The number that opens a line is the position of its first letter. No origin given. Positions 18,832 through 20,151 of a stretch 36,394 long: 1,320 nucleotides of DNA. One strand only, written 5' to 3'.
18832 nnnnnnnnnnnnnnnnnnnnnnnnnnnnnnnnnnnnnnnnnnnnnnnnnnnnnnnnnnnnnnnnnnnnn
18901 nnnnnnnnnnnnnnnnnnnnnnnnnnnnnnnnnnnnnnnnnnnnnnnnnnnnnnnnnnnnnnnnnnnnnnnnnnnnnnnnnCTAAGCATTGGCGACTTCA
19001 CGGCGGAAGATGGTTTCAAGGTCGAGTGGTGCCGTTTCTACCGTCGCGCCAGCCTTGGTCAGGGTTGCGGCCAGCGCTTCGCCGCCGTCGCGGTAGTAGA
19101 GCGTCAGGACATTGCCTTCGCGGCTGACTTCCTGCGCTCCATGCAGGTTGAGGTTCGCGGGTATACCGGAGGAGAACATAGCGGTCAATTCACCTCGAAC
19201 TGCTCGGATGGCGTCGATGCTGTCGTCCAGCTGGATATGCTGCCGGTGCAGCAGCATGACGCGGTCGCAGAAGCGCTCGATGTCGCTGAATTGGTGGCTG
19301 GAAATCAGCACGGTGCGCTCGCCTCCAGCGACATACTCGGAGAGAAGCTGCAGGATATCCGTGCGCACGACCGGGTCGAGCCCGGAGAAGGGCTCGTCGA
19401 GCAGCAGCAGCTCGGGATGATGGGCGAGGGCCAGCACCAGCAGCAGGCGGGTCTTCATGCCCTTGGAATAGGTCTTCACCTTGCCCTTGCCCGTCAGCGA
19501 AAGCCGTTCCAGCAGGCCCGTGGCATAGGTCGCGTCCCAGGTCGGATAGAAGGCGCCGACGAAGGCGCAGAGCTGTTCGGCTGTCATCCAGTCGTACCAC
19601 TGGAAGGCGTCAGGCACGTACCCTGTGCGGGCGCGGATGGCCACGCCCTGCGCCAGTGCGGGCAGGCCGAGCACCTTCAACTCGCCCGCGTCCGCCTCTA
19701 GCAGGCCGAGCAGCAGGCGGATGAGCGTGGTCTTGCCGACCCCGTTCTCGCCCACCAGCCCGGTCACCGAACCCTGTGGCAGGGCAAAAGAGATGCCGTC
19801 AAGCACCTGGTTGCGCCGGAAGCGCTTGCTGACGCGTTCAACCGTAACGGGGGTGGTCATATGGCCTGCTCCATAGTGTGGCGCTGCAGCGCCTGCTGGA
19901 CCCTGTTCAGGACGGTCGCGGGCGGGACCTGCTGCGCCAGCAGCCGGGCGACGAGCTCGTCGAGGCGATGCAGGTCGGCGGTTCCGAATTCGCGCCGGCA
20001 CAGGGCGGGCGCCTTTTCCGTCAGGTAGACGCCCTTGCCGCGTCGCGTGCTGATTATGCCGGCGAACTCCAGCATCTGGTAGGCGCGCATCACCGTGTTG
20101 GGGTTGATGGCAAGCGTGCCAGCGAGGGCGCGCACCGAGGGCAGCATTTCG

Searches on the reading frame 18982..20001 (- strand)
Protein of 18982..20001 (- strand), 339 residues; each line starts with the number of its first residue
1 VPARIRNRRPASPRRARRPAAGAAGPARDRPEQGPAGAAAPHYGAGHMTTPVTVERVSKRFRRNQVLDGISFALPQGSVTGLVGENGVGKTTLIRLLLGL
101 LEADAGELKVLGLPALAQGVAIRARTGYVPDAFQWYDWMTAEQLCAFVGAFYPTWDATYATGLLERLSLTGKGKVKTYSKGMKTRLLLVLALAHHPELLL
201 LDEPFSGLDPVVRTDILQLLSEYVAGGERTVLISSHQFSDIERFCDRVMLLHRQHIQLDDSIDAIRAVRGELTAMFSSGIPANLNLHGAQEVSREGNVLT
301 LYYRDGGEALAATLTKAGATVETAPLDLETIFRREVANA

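Call 71: search_protein_families(library=pfam, proteins=[window:18982-20001:-], max_evalue=0.001)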
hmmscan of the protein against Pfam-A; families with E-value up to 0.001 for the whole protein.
window:18982-20001:- (339 aa): 3 families
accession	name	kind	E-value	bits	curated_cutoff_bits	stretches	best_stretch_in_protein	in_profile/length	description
PF00005.33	ABC_tran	-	5.3e-24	85.8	25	1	67-205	1-136/137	ABC transporter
PF13304.12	AAA_21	-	4.8e-13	50.3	27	1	179-237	239-299/304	AAA domain, putative AbiEii toxin, Type IV TA system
PF13401.12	AAA_22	-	0.00077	20.2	27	0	80-203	8-92/130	AAA domain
